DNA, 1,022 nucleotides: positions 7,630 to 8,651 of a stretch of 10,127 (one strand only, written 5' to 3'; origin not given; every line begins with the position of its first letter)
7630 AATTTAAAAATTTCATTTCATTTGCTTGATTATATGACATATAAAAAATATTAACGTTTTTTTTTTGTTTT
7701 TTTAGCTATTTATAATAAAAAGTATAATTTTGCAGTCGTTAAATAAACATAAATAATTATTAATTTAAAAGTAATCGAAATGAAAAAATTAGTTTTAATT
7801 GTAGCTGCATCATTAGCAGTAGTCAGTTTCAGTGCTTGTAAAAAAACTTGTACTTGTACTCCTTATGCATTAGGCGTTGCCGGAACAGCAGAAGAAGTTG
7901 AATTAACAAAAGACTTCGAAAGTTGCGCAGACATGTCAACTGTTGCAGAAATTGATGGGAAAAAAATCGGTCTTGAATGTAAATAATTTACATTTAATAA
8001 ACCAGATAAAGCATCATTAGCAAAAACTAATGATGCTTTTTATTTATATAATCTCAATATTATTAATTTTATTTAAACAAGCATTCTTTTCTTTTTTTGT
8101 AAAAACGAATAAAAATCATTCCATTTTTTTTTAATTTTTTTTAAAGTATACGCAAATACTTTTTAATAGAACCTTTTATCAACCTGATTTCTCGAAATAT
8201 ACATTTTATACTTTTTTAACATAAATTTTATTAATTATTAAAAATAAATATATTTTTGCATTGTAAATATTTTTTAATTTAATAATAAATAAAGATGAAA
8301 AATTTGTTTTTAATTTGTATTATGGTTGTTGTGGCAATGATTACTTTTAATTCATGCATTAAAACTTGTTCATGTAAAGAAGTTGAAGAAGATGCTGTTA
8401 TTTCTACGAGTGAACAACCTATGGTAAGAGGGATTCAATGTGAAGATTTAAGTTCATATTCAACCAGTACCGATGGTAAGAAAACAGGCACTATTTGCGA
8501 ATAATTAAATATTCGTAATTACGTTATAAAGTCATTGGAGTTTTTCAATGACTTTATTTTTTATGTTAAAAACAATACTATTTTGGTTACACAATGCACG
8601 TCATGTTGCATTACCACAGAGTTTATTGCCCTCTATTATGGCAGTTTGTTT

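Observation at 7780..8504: Tandem pair of diverged paralogous ~68-aa four-cysteine lipoproteins, each with its own promoter and terminator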

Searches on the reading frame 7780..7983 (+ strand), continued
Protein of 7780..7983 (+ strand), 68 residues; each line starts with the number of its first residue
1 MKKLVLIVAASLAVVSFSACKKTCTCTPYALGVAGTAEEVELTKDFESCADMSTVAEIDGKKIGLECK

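Call 67: find_encoding_contigs(protein=P0167, flank=5000, max_places=1)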
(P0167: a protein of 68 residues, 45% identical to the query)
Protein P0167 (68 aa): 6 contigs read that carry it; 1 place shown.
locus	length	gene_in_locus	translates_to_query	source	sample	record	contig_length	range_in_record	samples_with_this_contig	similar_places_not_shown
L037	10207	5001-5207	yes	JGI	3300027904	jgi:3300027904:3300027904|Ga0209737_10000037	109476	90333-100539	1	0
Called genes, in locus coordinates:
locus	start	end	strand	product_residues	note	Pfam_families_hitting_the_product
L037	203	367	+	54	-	PF20037:DUF6440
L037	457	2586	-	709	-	PF00009:GTP_EFTU, PF22042:EF-G_D2, PF03144:GTP_EFTU_D2 (weak), PF14492:EFG_III, PF03764:EFG_IV, PF00679:EFG_C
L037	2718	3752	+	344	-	-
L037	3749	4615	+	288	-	PF02522:Antibiotic_NAT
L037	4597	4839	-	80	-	PF00550:PP-binding (weak)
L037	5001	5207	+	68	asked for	-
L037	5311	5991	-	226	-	PF00583:Acetyltransf_1 (weak)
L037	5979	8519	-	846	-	PF00730:HhH-GPD, PF14815:NUDIX_4, PF00501:AMP-binding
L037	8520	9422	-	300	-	PF00691:OmpA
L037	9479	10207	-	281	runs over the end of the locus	PF00691:OmpA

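Call 68: search_protein_families(library=ncbifam, proteins=[L035:5463-6350:+, L028:6265-7149:+, L025:2367-3275:+], max_evalue=0.001)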
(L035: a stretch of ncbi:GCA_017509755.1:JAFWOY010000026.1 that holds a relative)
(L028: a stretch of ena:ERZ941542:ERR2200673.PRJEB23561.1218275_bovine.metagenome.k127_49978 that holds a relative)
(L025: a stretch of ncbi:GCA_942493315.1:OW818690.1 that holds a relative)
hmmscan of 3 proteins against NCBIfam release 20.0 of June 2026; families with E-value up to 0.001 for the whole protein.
L035:5463-6350:+ (295 aa): 1 family
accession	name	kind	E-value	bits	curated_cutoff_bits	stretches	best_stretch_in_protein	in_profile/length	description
NF045576.1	BT_3928_fam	equivalog_domain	9.3e-15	54.6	250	1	9-129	3-128/358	BT_3928 family protein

L028:6265-7149:+ (294 aa): 1 family
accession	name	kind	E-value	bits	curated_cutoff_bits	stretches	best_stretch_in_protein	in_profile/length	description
NF045576.1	BT_3928_fam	equivalog_domain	1.6e-12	47.2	250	1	6-167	3-168/358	BT_3928 family protein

L025:2367-3275:+ (302 aa): 1 family
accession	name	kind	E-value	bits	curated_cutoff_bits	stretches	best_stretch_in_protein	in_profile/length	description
NF045576.1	BT_3928_fam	equivalog_domain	1.5e-15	57.2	250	1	5-152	2-155/358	BT_3928 family protein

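Call 71: find_encoding_contigs(protein=P0158, flank=6000, max_places=2)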
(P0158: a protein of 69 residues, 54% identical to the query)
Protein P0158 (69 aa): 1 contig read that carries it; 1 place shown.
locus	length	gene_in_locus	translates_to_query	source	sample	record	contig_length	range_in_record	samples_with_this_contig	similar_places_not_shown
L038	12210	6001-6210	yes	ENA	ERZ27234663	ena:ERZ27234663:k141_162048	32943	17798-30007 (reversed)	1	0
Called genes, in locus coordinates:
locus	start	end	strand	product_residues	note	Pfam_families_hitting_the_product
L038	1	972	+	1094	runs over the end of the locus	PF07517:SecA_DEAD, PF01043:SecA_PP_bind, PF21090:P-loop_SecA, PF07516:SecA_SW, PF02810:SEC-C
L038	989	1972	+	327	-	PF01073:3Beta_HSD, PF01370:Epimerase, PF04321:RmlD_sub_bind, PF07993:NAD_binding_4 (faint), PF16363:GDP_Man_Dehyd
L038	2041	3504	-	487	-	PF00133:tRNA-synt_1 (faint), PF01406:tRNA-synt_1e, PF09334:tRNA-synt_1g (weak), PF09190:DALR_2, PF23493:CysS_C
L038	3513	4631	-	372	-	PF07610:DUF1573, PF22544:HYDIN_VesB_CFA65-like_Ig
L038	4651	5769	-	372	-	PF07610:DUF1573, PF22544:HYDIN_VesB_CFA65-like_Ig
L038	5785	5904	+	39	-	-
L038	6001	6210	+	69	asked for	-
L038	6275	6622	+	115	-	-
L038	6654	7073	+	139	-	PF13581:HATPase_c_2, PF02518:HATPase_c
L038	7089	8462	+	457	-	PF00037:Fer4 (weak), PF12837:Fer4_6 (weak), PF12838:Fer4_7, PF13187:Fer4_9, PF13237:Fer4_10, PF25160:LdpA_Fe-S-bd (weak), PF02906:Fe_hyd_lg_C, PF04060:FeS, +4 more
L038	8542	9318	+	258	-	-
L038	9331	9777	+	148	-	-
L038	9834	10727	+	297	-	-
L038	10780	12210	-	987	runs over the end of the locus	PF13734:Inhibitor_I69, PF01640:Peptidase_C10, PF18962:Por_Secre_tail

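Call 88: fold_search(model_id=the predicted structure, library=viral)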
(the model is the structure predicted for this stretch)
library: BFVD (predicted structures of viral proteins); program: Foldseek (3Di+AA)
matches with E <= 10: 149; with E <= 0.001: 0
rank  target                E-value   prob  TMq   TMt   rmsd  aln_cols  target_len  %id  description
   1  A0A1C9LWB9            4.0e-01  0.15  0.28  0.25  10.4        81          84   18  (no name in the UniProt tables at hand)
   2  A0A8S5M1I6            1.2e+00  0.13  0.28  0.24   8.0        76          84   10  Uncharacterized protein [Siphoviridae sp. ctLAw30]
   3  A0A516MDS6            1.2e+00  0.07  0.23  0.22   6.6        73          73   19  (no name in the UniProt tables at hand)
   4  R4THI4                1.2e+00  0.06  0.19  0.18  14.4        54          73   17  (no name in the UniProt tables at hand)
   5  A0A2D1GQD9            1.5e+00  0.11  0.30  0.29   6.0        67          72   13  (no name in the UniProt tables at hand)
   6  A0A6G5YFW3            1.5e+00  0.09  0.27  0.25   5.5        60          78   13  (no name in the UniProt tables at hand)
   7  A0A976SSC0            1.5e+00  0.09  0.27  0.25   5.4        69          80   13  (no name in the UniProt tables at hand)
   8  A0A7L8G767            1.7e+00  0.13  0.33  0.25   9.7        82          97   18  (no name in the UniProt tables at hand)
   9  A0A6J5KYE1            1.7e+00  0.04  0.22  0.11   9.3        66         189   14  Uncharacterized protein [uncultured Caudovirales phage]
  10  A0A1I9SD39            1.8e+00  0.25  0.45  0.16   6.8        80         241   14  Uncharacterized protein [Arthrobacter phage Chocolat]
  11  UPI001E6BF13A         1.9e+00  0.23  0.39  0.44   4.1        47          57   19  (no name look-up for this kind of identifier)
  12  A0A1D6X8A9            2.2e+00  0.04  0.24  0.20  13.6        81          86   17  Lipoprotein [Bacillus phage PBC4]
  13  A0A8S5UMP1            2.3e+00  0.02  0.19  0.14  17.6        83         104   16  Uncharacterized protein [Myoviridae sp. ctCo31]
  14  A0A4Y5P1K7            2.7e+00  0.09  0.28  0.27   7.2        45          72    9  Uncharacterized protein [Pantoea phage vB_PagS_AAS21]
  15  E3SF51                2.8e+00  0.04  0.21  0.19  10.4        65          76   15  Uncharacterized protein [Shigella phage SP18]
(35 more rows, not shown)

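Call 89: search_protein_families(library=padloc, proteins=[window:7780-7983:+], max_evalue=1)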
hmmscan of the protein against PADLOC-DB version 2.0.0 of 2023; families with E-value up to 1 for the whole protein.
window:7780-7983:+ (68 aa): 0 families

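Call 90: search_protein_families(library=phrogs, proteins=[window:7780-7983:+], max_evalue=1)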
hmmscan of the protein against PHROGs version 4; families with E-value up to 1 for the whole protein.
window:7780-7983:+ (68 aa): 4 families
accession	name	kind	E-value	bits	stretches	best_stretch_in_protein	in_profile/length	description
phrog_33215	-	unknown function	0.05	14.9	1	1-23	1-23/191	-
phrog_7420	-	unknown function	0.16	13.6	1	1-35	1-35/92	-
phrog_1119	-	moron, auxiliary metabolic gene and host takeover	0.17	13.3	1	1-33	1-33/78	Cor superinfection exclusion protein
phrog_542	-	unknown function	0.19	13.4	1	1-24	1-25/97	-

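Call 91: search_solved_structures(query=A2, max_evalue=1)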
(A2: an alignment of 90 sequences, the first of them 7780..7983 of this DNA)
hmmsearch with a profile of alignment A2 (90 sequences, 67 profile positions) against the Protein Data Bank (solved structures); distinct sequences matched with E-value up to 1: 1.
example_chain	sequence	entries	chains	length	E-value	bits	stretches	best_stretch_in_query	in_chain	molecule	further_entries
8a60_B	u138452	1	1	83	0.066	16.3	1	1-37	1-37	Lytic conversion lipoprotein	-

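Call 95: search_dna_similar(query=window:7780-7983:+, collection=phages, mode=protein, max_evalue=1, max_rows=10)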
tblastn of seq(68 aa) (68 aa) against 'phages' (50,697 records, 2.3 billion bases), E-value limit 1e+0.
No match.

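Call 96: search_dna_similar(query=window:7780-7983:+, collection=plasmids, mode=protein, max_evalue=1, max_rows=10)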
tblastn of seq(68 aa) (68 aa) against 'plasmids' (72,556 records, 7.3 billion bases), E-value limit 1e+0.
No match.

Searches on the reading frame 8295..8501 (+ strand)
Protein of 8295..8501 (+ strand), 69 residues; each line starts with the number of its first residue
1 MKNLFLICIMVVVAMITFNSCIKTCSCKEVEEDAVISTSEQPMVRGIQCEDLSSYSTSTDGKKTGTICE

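Call 4: search_protein_families(library=pfam, proteins=[window:8295-8501:+], max_evalue=10)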
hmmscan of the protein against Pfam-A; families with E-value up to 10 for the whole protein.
seq(69 aa): 0 families

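Call 5: search_protein_families(library=ncbifam, proteins=[window:8295-8501:+], max_evalue=10)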
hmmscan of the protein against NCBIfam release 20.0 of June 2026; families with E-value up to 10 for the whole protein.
seq(69 aa): 3 families
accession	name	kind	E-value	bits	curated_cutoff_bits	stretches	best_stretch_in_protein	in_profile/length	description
NF050142.1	PG1828_fam_lipo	equivalog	0.0015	19.2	50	1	1-44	1-41/59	PG1828 family lipoprotein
NF053772.1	BSAP5b_fam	equivalog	0.036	13.4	380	1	1-52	1-52/418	BSAP5b family pore-forming toxin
NF053690.1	BamK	equivalog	0.1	12.5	120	1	1-32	1-31/199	BamK family beta-barrel-assembly machinery protein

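Call 8: find_homologous_proteins(query=window:8295-8501:+, max_evalue=10)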
Query seq(69 aa) (69 aa): 3 proteins with E <= 10 among 3 candidates.
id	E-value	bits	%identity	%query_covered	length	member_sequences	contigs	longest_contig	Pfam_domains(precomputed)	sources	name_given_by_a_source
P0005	7.0e-35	135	98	96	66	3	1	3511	-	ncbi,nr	ncbi:MAG: hypothetical protein GX612_10150 [Bacteroidales bacterium]|nr:hypothetical protein [Bacter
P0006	1.8e-29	118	83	100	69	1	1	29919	-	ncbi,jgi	jgi:hypothetical protein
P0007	3.3e-23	98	68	100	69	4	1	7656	-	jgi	-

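Call 84: predict_structure(alignment_id=A4)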
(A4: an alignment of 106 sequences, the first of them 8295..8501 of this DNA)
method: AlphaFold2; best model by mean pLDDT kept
length: 69 residues; sequences in the alignment: 106
mean_pLDDT: 78.9   pTM: 0.50
mean pLDDT of the five models: 78.9, 77.9, 76.4, 75.5, 73.8
residues with pLDDT >= 90: 14; 70-90: 34; 50-70: 21; < 50: 0
segments of 3 or more residues with pLDDT < 50: none
pLDDT, mean of each block of 10 residues (from residue 1): 60 61 84 90 82 87 88
secondary structure, 60 per line:
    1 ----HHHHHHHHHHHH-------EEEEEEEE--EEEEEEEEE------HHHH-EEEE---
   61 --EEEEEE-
elements in order: H5-16 E24-31 E34-42 H49-52 E54-57 E63-68

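Call 89: search_protein_families(library=padloc, proteins=[window:8295-8501:+], max_evalue=1)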
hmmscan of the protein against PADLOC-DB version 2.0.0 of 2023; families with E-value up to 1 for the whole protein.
window:8295-8501:+ (69 aa): 0 families

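Call 90: search_protein_families(library=phrogs, proteins=[window:8295-8501:+], max_evalue=1)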
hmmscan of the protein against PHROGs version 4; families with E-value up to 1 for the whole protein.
window:8295-8501:+ (69 aa): 2 families
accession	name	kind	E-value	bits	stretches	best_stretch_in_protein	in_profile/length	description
phrog_14813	-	unknown function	0.13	13.6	1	2-48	32-78/96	-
phrog_8628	-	unknown function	0.14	13.4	1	1-40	5-42/66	-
